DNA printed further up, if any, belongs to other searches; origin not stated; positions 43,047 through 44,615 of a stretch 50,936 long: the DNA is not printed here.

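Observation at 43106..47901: Minimal (about 4.8 kb) integrase element inserted in tRNA-Gly with no recognisable replication, capsid or transfer genes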

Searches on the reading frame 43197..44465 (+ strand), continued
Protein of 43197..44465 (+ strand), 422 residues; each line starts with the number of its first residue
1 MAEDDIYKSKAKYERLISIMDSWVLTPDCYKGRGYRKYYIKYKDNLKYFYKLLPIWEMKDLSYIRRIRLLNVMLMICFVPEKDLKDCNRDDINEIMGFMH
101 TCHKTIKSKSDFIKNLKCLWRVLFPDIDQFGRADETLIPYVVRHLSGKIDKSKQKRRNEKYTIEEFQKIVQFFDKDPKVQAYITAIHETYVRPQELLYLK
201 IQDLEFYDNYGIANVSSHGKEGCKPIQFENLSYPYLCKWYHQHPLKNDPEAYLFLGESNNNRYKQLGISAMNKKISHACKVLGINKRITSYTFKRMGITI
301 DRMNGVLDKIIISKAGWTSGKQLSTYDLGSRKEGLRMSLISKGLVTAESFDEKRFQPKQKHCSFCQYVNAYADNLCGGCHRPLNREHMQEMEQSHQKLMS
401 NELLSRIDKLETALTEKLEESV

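Call 26: find_related_loci(query=A1, collection=viral_contigs, flank=10000)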
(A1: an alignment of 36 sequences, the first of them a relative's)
Query A1 (422 aa) in viral_contigs; peptide patterns used: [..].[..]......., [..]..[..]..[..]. (x = any residue, [..] = any of these).
20 stretches matched a pattern, but none encodes a relative of the query by tblastn (E <= 1e-3).
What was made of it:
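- The integrase family is absent from IMG/VR (call 26).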

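Call 34: search_protein_families(library=pfam, proteins=[L005:5094-5357:-, L005:5478-6491:+, L005:7034-7975:-, L005:7972-9303:-, L005:10196-10834:-, L021:15562-17622:-, L021:17603-20194:-, L021:20178-21176:-, L081:1584-4073:+, L081:7184-9379:-], max_evalue=0.01)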
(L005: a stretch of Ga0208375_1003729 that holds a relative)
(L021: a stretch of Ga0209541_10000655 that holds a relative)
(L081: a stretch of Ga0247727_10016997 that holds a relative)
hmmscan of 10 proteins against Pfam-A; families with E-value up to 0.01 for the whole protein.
L005:5094-5357:- (87 aa): 0 families

L005:5478-6491:+ (337 aa): 2 families
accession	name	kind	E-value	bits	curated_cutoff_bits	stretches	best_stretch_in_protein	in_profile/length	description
PF13404.12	HTH_AsnC-type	-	1.2e-19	70.3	27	2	187-227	1-41/42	AsnC-type helix-turn-helix domain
PF13412.12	HTH_24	-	1.5e-15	56.9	21.9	2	187-232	1-46/48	Winged helix-turn-helix DNA-binding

L005:7034-7975:- (313 aa): 1 family
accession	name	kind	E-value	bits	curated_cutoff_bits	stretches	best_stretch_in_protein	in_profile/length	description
PF18895.5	T4SS_pilin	-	0.0003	21.2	26.6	1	69-122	12-64/71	Type IV secretion system pilin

L005:7972-9303:- (443 aa): 0 families

L005:10196-10834:- (212 aa): 0 families

L021:15562-17622:- (686 aa): 3 families
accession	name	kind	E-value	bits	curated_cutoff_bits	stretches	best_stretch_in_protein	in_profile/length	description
PF13337.12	BrxL_ATPase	-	3.1e-144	480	25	1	163-476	1-313/313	Lon-like protease BrxL-like, ATPase domain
PF20442.3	BrxL_N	-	1.4e-50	171.1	28.2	1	23-154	1-132/132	BREX system Lon protease-like protein BrxL N-terminal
PF05362.19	Lon_C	-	4.7e-10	39.8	21.1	1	522-680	42-200/205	Lon protease (S16) C-terminal proteolytic domain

L021:17603-20194:- (863 aa): 2 families
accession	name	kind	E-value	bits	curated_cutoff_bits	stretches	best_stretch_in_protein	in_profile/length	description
PF08665.17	PglZ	-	1.5e-54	185.1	25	1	472-646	1-178/179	PglZ domain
PF01663.27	Phosphodiest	-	0.00036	20.7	23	1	570-641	149-222/342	Type I phosphodiesterase / nucleotide pyrophosphatase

L021:20178-21176:- (332 aa): 1 family
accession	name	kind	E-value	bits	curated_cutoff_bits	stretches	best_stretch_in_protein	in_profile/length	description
PF21825.2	crAss001_48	-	0.0059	16.9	24.8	0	277-303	30-56/61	crAss001_48 related protein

L081:1584-4073:+ (829 aa): 0 families

L081:7184-9379:- (731 aa): 2 families
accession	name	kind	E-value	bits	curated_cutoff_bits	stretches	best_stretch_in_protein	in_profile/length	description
PF09250.16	Prim-Pol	-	2.2e-13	51.4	22.8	1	14-144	12-153/158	Bifunctional DNA primase/polymerase, N-terminal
PF08708.16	PriCT_1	-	2.3e-12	46.8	21.1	1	173-231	5-62/67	Primase C terminal 1 (PriCT-1)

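Call 35: search_protein_families(library=pfam, proteins=[L077:1821-3056:-, L077:3348-4490:-, L077:5369-6703:+, L065:14870-16309:-, L065:16425-17567:+, L065:13330-14142:+, L065:11253-11999:-, L065:12001-12693:-, L081:5400-6278:-, L021:13413-14105:-], max_evalue=0.01)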
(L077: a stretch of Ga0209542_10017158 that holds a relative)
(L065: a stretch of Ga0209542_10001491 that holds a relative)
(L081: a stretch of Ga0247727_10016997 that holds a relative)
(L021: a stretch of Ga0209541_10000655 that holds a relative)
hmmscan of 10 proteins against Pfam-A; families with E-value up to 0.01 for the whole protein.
L077:1821-3056:- (411 aa): 1 family
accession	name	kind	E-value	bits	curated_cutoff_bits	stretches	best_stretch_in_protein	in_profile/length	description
PF02661.23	Fic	-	1.1e-13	52.2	24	1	256-358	1-93/93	Fic/DOC family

L077:3348-4490:- (380 aa): 1 family
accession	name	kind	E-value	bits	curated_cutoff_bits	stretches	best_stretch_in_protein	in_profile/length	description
PF12705.13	PDDEXK_1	-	0.00023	21.6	22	1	300-379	120-167/247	PD-(D/E)XK nuclease superfamily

L077:5369-6703:+ (444 aa): 0 families

L065:14870-16309:- (479 aa): 1 family
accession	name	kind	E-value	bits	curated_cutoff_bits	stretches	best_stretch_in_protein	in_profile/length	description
PF09471.16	Peptidase_M64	-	2.3e-05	24.2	26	1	182-244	6-66/302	IgA Peptidase M64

L065:16425-17567:+ (380 aa): 0 families

L065:13330-14142:+ (270 aa): 0 families

L065:11253-11999:- (248 aa): 0 families

L065:12001-12693:- (230 aa): 0 families

L081:5400-6278:- (292 aa): 0 families

L021:13413-14105:- (230 aa): 1 family
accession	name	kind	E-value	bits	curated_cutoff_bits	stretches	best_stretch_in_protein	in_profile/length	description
PF01048.26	PNP_UDP_1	-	3.6e-51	174.3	25.1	1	2-228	1-233/233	Phosphorylase superfamily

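Call 52: search_solved_structures(query=A1, max_evalue=0.01, show_alignments=2)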
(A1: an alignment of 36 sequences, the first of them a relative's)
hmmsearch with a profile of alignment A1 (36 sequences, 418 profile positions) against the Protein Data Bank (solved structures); distinct sequences matched with E-value up to 0.01: 3.
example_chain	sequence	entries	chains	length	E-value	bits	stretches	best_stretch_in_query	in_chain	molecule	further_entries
5hxy_A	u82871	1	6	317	4.4e-06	28.9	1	161-324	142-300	Tyrosine recombinase XerA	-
3nkh_A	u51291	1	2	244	0.0001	24.4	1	251-326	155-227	Integrase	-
2a3v_A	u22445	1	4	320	0.0052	18.8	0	257-323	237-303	site-specific recombinase IntI4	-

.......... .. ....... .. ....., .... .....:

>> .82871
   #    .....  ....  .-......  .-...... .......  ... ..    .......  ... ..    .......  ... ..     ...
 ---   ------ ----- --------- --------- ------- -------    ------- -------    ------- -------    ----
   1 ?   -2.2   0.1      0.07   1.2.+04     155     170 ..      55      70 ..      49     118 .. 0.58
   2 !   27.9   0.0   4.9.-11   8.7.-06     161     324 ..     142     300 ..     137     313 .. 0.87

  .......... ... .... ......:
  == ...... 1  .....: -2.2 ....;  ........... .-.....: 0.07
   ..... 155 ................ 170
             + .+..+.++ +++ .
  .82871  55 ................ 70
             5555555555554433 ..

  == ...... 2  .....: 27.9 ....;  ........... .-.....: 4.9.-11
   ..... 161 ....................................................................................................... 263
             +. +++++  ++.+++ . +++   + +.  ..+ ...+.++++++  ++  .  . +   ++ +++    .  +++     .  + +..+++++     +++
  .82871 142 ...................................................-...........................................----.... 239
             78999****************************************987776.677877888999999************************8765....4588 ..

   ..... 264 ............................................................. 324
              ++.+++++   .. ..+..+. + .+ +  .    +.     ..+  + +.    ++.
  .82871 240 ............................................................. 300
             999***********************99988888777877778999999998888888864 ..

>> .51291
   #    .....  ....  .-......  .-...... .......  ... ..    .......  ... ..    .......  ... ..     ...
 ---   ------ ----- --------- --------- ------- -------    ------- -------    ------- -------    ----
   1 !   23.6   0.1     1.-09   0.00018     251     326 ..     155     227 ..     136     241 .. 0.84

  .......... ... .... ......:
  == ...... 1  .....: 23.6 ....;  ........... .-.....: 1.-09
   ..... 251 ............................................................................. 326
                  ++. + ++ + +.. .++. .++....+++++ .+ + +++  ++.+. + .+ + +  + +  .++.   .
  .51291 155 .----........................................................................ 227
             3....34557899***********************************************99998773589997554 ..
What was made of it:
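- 43197..44465 (+): Tyrosine integrase, 422 aa. It has R192, K220, Y291-x-x-K294-R295, W317 and Y326, plus a C-terminal CxxC...CxxC zinc ribbon (C362, C365, C376, C379). Alignment to XerA, PDB 5HXY (call 52).
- On Tyrosine recombinase / phage integrase (PF00589): The profile of alignment A1 hits XerA, PDB 5HXY, at E = 4.4e-6 (call 52). They align with RVGEL, GKGDK, HVLRH, H and Y of XerA (call 52).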

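Call 61: find_encoding_contigs(protein=P0001, flank=10000, max_places=2)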
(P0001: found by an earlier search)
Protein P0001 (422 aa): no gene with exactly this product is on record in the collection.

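Call 68: find_encoding_contigs(protein=P0006, flank=5000, max_places=2)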
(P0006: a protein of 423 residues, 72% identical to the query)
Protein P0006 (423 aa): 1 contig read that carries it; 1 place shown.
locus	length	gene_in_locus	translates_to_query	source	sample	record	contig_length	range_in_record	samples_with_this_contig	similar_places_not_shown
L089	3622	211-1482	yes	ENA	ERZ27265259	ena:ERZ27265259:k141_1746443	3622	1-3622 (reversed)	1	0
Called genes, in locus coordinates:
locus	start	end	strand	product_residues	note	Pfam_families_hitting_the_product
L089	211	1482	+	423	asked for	PF00589:Phage_integrase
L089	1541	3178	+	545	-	-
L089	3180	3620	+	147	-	?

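Call 69: find_encoding_contigs(protein=P0013, flank=10000, max_places=1)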
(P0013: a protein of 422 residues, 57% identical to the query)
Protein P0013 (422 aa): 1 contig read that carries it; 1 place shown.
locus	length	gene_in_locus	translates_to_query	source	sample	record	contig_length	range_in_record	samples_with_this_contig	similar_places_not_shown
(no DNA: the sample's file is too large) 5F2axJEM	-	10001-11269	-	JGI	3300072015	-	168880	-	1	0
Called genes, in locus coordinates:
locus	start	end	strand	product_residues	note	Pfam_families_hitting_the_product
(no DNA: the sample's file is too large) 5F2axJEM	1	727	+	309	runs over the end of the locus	PF00005:ABC_tran, PF13304:AAA_21, PF13732:DrrA1-3_C (weak)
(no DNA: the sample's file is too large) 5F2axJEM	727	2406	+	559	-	PF12698:ABC2_membrane_3, PF01061:ABC2_membrane (weak)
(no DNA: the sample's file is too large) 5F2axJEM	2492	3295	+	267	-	PF01978:TrmB, PF11495:TrmB_EBD_N (weak)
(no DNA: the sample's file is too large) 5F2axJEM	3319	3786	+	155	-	-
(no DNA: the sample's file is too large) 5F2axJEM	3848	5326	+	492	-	PF01409:tRNA-synt_2d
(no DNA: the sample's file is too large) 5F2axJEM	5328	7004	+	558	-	PF18262:PhetRS_B1 (faint), PF03483:B3_4, PF03484:B5, PF17759:tRNA_synthFbeta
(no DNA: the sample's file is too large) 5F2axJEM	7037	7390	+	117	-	-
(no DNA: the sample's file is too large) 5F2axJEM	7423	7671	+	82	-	PF01866:Diphthamide_syn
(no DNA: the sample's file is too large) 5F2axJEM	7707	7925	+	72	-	-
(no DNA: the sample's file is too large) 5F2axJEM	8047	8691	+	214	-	-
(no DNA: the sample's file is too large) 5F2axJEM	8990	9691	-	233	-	PF14528:LAGLIDADG_3 (weak)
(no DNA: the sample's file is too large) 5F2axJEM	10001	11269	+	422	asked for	PF00589:Phage_integrase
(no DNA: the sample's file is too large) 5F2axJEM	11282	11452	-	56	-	-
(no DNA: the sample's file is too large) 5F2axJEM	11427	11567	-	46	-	-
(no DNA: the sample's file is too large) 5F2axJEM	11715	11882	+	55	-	-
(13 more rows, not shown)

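Call 71: search_protein_families(library=pfam, proteins=[L089:1541-3178:+, L089:3180-3620:+, L002:11283-11702:+, L002:11992-12165:+, L002:12312-12437:-, L021:11443-11733:-, L081:6286-6684:-, L006:9511-10515:-], max_evalue=0.01)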
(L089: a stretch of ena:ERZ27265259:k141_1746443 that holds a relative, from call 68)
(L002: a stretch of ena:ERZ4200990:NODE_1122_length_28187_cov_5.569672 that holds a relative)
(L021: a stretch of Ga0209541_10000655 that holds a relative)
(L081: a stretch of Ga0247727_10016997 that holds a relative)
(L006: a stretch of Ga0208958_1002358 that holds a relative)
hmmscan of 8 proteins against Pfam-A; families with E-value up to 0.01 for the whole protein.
L089:1541-3178:+ (545 aa): 1 family
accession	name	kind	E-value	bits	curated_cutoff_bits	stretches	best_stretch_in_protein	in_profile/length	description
PF00282.25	Pyridoxal_deC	-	2.7e-05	23.5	27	0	81-281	36-238/375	Pyridoxal-dependent decarboxylase conserved domain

L089:3180-3620:+ (147 aa): 3 families
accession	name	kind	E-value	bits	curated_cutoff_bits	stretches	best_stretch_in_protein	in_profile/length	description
PF13563.12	2_5_RNA_ligase2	-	3.4e-13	50.3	27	1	15-138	2-121/152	2'-5' RNA ligase superfamily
PF02834.22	LigT_PEase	-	6.4e-08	33.1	23.3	1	14-85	3-79/87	LigT like Phosphoesterase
PF10469.15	AKAP7_NLS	-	8e-06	26.3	24.4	1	50-136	55-152/208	AKAP7 2'5' RNA ligase-like domain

L002:11283-11702:+ (139 aa): 2 families
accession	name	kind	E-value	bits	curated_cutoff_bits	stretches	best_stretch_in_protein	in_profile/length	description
PF12680.13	SnoaL_2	-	1.9e-06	28.8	27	1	22-100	2-76/102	SnoaL-like domain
PF07366.18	SnoaL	-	6.9e-05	23.1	28.4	1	23-101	6-81/126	SnoaL-like polyketide cyclase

L002:11992-12165:+ (57 aa): 0 families

L002:12312-12437:- (41 aa): 0 families

L021:11443-11733:- (96 aa): 0 families

L081:6286-6684:- (132 aa): 0 families

L006:9511-10515:- (334 aa): 0 families

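Call 88: search_protein_families(library=pfam, proteins=[L026:14952-17984:-, L050:12313-15360:-, L051:11449-13890:-, L052:10357-13497:-, L055:18005-20779:-, L057:12098-14779:-, L057:16439-19363:-, L070:14958-17669:-, L023:12610-14718:+, L073:4585-6336:+], max_evalue=0.001)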
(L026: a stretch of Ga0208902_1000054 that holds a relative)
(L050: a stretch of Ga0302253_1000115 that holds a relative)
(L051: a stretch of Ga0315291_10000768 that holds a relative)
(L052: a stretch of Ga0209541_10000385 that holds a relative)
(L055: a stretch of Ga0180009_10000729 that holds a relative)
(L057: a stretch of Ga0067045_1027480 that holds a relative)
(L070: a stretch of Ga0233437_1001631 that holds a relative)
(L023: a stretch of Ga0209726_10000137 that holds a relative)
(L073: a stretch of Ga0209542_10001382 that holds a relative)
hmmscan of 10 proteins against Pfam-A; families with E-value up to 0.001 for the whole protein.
L026:14952-17984:- (1010 aa): 5 families
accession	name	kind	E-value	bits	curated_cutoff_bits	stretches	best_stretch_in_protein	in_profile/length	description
PF18766.7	SWI2_SNF2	-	7.4e-73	245.3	26.7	1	253-481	1-220/221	SWI2/SNF2 ATPase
PF04313.20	HSDR_N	-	8.1e-38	130.7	25.1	1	23-198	17-192/198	Type I restriction enzyme R protein N terminus (HSDR_N)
PF22679.2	T1R_D3-like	-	4.1e-33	115.5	27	1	524-668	4-158/158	Type I restriction enzyme subunit R domain 3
PF04851.21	ResIII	-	1.7e-18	67.5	22.5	1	251-414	5-162/164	Type III restriction enzyme, res subunit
PF00270.35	DEAD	-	2.2e-05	24.7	26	1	276-413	22-159/167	DEAD/DEAH box helicase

L050:12313-15360:- (1015 aa): 8 families
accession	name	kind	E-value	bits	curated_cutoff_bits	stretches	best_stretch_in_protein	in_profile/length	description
PF13414.12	TPR_11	-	5.9e-57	189.5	26.8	6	647-680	8-41/42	TPR repeat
PF13374.12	TPR_10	-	6.4e-14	51.9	27.5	0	587-618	4-35/42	Tetratricopeptide repeat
PF13431.12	TPR_17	-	2.5e-11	43.4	24.4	0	656-681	2-27/34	Tetratricopeptide repeat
PF20308.4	TPR-S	-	1.3e-08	35.8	27.6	0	775-874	5-93/102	Tetratricopeptide Repeats-Sensor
PF25238.1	OGFOD2-like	-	5.7e-06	26.8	31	0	446-476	67-97/123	OGFOD2-like domain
PF21137.3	ANM3_C2H2_Zf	-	0.0006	20.1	27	1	876-904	4-32/46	Protein arginine N-methyltransferase 3, C2H2 zinc finger domain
PF02259.29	FAT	-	0.00064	19.5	24.2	0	723-785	255-329/343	FAT domain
PF13424.12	TPR_12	-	0.00074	20.1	30.1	0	635-705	5-76/77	Tetratricopeptide repeat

L051:11449-13890:- (813 aa): 0 families

L052:10357-13497:- (1046 aa): 4 families
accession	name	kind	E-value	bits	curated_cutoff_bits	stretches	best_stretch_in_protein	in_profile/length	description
PF19044.6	P-loop_TraG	-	4.9e-28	98.3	25.8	1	526-831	27-345/413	TraG P-loop domain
PF01935.23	DUF87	-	2.8e-17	64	23.2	1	513-700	8-182/220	Helicase HerA, central domain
PF12846.13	AAA_10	-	6.5e-16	58.8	27.5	2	526-637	19-138/362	AAA-like domain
PF12666.12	PrgI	-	0.00062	20.7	27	0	9-70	6-75/91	PrgI family protein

L055:18005-20779:- (924 aa): 4 families
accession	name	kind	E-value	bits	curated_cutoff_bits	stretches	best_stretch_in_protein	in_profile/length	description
PF02384.22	N6_Mtase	-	1e-35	124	20.4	1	324-699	5-307/311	N-6 DNA Methylase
PF13588.12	HSDR_N_2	-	2.5e-20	73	25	1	79-180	1-101/110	Type I restriction enzyme R protein N terminus (HSDR_N)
PF07669.17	Eco57I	-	1.6e-12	48.3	25.3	1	405-584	3-165/171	Eco57I restriction-modification methylase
PF01170.24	UPF0020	-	5.2e-07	30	22.3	1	355-419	21-93/197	RMKL-like, methyltransferase domain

L057:12098-14779:- (893 aa): 3 families
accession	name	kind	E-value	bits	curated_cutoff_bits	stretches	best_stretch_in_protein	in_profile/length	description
PF04851.21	ResIII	-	6.3e-23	81.9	22.5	1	13-233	3-163/164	Type III restriction enzyme, res subunit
PF18766.7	SWI2_SNF2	-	3.7e-07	30.5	26.7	1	70-266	27-188/221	SWI2/SNF2 ATPase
PF00271.37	Helicase_C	-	6e-05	23.7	23.5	1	318-419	19-108/110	Helicase conserved C-terminal domain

L057:16439-19363:- (974 aa): 6 families
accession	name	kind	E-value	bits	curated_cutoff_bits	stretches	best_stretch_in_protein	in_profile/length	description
PF00176.29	SNF2-rel_dom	-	1.1e-36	126.8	24.9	1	68-270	17-223/290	SNF2-related domain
PF00271.37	Helicase_C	-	1.2e-20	74.3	23.5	1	455-563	4-110/110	Helicase conserved C-terminal domain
PF04851.21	ResIII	-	4.8e-12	46.5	22.5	1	50-210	3-162/164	Type III restriction enzyme, res subunit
PF00270.35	DEAD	-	7.4e-11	42.5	26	1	70-212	16-162/167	DEAD/DEAH box helicase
PF13872.12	AAA_34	-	2.4e-07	30.4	27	1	67-199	59-206/306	P-loop containing NTP hydrolase pore-1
PF22590.2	Cas3-like_C_2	-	0.0004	21.1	27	0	441-562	3-104/106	CRISPR-associated nuclease/helicase Cas3, C-terminal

L070:14958-17669:- (903 aa): 4 families
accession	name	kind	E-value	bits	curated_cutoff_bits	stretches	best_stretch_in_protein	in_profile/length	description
PF19044.6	P-loop_TraG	-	3.2e-25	89.1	25.8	1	382-731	27-387/413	TraG P-loop domain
PF01935.23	DUF87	-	4.4e-17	63.4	23.2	1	369-569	8-204/220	Helicase HerA, central domain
PF12846.13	AAA_10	-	6.3e-14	52.2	27.5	1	383-681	20-324/362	AAA-like domain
PF11130.14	TraC_F_IV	-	9e-07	28.7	28.1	1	107-297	129-340/375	TraC protein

L023:12610-14718:+ (702 aa): 2 families
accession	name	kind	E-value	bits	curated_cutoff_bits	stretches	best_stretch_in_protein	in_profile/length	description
PF09250.16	Prim-Pol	-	1.1e-16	62.1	22.8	1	10-151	5-155/158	Bifunctional DNA primase/polymerase, N-terminal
PF01807.25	Zn_ribbon_DnaG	-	1.5e-07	31.6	24.9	1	182-222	35-73/98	CHC2 zinc finger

L073:4585-6336:+ (583 aa): 3 families
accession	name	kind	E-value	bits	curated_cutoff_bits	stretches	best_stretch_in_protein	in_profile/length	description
PF00587.30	tRNA-synt_2b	-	8.5e-30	104.6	29.3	1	96-464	3-179/179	tRNA synthetase class II core domain (G, H, P, S and T)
PF04073.20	tRNA_edit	-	3.7e-20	72.7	25.5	1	260-372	4-112/123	Aminoacyl-tRNA editing domain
PF03129.25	HGTP_anticodon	-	1.9e-16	60.4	21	1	480-560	1-81/94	Anticodon binding domain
